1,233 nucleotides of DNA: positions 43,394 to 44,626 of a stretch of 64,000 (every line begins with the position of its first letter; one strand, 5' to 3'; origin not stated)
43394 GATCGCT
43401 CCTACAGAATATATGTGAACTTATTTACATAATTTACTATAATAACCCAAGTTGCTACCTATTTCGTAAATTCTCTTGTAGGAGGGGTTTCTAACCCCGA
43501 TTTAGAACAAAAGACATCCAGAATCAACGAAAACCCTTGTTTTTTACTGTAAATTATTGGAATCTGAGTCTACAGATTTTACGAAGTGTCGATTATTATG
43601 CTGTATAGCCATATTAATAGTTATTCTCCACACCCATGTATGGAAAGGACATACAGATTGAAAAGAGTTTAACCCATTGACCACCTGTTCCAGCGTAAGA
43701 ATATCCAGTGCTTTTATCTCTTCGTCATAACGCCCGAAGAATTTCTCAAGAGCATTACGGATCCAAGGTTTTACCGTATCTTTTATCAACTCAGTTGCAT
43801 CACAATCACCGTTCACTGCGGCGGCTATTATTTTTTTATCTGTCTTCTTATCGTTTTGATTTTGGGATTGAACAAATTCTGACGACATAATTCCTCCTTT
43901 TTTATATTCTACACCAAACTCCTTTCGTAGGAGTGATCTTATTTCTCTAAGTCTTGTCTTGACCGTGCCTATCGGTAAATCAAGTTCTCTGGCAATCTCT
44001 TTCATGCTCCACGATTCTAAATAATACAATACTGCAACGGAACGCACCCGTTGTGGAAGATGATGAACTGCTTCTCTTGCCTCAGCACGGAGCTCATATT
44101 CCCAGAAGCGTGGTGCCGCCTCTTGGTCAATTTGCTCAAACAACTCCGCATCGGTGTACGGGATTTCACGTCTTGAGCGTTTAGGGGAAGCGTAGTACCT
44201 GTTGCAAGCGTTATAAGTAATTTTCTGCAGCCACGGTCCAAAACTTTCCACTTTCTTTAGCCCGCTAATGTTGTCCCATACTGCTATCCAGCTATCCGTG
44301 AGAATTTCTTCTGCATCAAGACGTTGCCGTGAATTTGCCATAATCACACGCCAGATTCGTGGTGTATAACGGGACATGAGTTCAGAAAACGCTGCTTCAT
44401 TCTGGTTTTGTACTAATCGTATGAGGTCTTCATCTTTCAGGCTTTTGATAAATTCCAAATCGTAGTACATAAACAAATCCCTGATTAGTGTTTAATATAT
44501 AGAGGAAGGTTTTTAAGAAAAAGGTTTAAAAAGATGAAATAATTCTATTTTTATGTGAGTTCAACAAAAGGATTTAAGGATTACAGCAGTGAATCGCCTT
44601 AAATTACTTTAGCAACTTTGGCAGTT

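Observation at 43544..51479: Tandem paralogs encoding ECF sigma factor domains fused to WD40 propellers, with a shared ECF-like promoter motif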

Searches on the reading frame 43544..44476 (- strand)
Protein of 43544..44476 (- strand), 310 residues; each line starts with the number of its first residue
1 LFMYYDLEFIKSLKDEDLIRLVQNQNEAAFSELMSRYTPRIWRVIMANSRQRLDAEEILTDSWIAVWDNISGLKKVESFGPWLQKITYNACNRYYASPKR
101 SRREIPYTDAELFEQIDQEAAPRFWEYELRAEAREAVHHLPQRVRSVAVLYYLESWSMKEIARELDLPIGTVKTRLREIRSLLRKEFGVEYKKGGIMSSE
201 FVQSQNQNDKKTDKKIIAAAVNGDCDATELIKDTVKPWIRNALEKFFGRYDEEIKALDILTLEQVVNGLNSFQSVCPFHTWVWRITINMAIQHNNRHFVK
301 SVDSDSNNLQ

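Call 3: search_protein_families(library=pfam, proteins=[window:43544-44476:-], max_evalue=0.01)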
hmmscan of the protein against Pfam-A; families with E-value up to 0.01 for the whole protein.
window:43544-44476:- (310 aa): 7 families
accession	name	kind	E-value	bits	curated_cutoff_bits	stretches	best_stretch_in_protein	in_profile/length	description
PF08281.18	Sigma70_r4_2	-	1.4e-11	44.3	25.7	1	132-181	3-52/54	Sigma-70, region 4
PF04542.20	Sigma70_r2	-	3.6e-10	39.9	24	1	33-97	1-67/71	Sigma-70 region 2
PF04545.22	Sigma70_r4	-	4e-09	36.3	24.1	1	137-185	2-50/50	Sigma-70, region 4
PF12645.13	HTH_16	-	0.0004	20.9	22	0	215-247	2-42/65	Helix-turn-helix domain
PF06056.18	Terminase_5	-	0.00066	20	20.3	1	144-172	2-30/58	Putative ATPase subunit of terminase (gpP-like)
PF07638.17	Sigma70_ECF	-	0.0028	18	21.1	0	112-186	108-182/185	ECF sigma factor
PF13412.12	HTH_24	-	0.0041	17.1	21.9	0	157-178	19-40/48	Winged helix-turn-helix DNA-binding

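Call 4: search_protein_families(library=ncbifam, proteins=[window:43544-44476:-], max_evalue=0.01)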
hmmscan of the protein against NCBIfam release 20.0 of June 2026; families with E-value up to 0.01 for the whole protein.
window:43544-44476:- (310 aa): 74 families (the best 25 are shown)
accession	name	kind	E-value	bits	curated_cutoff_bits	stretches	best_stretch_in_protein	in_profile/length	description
NF008888.0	PRK11922.1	equivalog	1.9e-28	99.7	204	1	12-187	14-196/231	RNA polymerase sigma factor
NF009171.0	PRK12518.1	equivalog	7.7e-28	97.6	208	2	13-186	12-183/191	RNA polymerase sigma factor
TIGR02937.1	sigma70-ECF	superfamily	1.9e-26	92.6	42.9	1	29-186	2-164/165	sigma-70 family RNA polymerase sigma factor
NF007223.0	PRK09641.1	equivalog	1.9e-25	89.8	209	1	17-188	7-185/187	RNA polymerase sigma factor SigW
TIGR02939.1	RpoE_Sigma70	equivalog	1e-23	84.4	236.15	2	14-183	6-182/190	RNA polymerase sigma factor RpoE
TIGR02954.1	Sig70_famx3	hypoth_equivalog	1.7e-23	83.2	188.5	1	13-187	1-167/170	RNA polymerase sigma-70 factor, TIGR02954 family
NF009166.1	PRK12513.1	equivalog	2.1e-23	83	206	2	13-187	7-186/193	RNA polymerase sigma factor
NF007225.0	PRK09643.1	equivalog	8.5e-23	81.1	190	1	12-185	11-180/204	RNA polymerase sigma factor SigM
NF006930.0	PRK09415.1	subfamily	1.5e-22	80.3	198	1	24-187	12-175/179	RNA polymerase factor sigma C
TIGR02985.1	Sig70_bacteroi1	subfamily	1.7e-22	80.4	126.4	1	29-186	2-161/162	RNA polymerase sigma-70 factor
TIGR02948.1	SigW_bacill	equivalog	1.8e-21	77.1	243.1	1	16-187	6-184/187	RNA polymerase sigma factor SigW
NF009174.0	PRK12522.1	equivalog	2e-21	76.8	217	1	29-191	4-171/175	RNA polymerase sigma factor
NF004113.0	PRK05602.1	equivalog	3.8e-21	75.7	208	1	12-187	29-201/211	RNA polymerase sigma factor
NF009195.0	PRK12543.1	subfamily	6.6e-20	71.4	197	1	14-190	6-181/192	RNA polymerase sigma factor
NF007216.0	PRK09638.1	equivalog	9.7e-20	71.1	194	1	14-189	4-176/180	RNA polymerase sigma factor SigY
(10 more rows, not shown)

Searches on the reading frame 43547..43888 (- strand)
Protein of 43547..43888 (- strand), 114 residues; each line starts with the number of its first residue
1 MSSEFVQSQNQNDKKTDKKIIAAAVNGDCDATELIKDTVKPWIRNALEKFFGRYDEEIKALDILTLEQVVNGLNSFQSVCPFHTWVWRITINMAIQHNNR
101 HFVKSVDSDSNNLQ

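Call 56: search_protein_families(library=pfam, proteins=[window:43547-43888:-], max_evalue=10)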
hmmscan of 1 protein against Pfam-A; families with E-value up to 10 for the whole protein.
seq(114 aa): 5 families
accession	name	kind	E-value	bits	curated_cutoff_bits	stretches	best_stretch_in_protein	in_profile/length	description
PF12645.13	HTH_16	-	0.0033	18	22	1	19-55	2-46/65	Helix-turn-helix domain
PF00719.24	Pyrophosphatase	-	0.0061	16.8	23.5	1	12-56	80-124/153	Inorganic pyrophosphatase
PF17241.8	Retrotran_gag_4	-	0.043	14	23.5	1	28-106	73-151/154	Ty5 Gag N-terminal region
PF20976.2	Pop8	-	0.045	14.3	27.2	1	32-67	17-51/74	Ribonucleases P/MRP protein subunit Pop8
PF15466.11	DUF4635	-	0.16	12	27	1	33-64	82-112/134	Domain of unknown function (DUF4635)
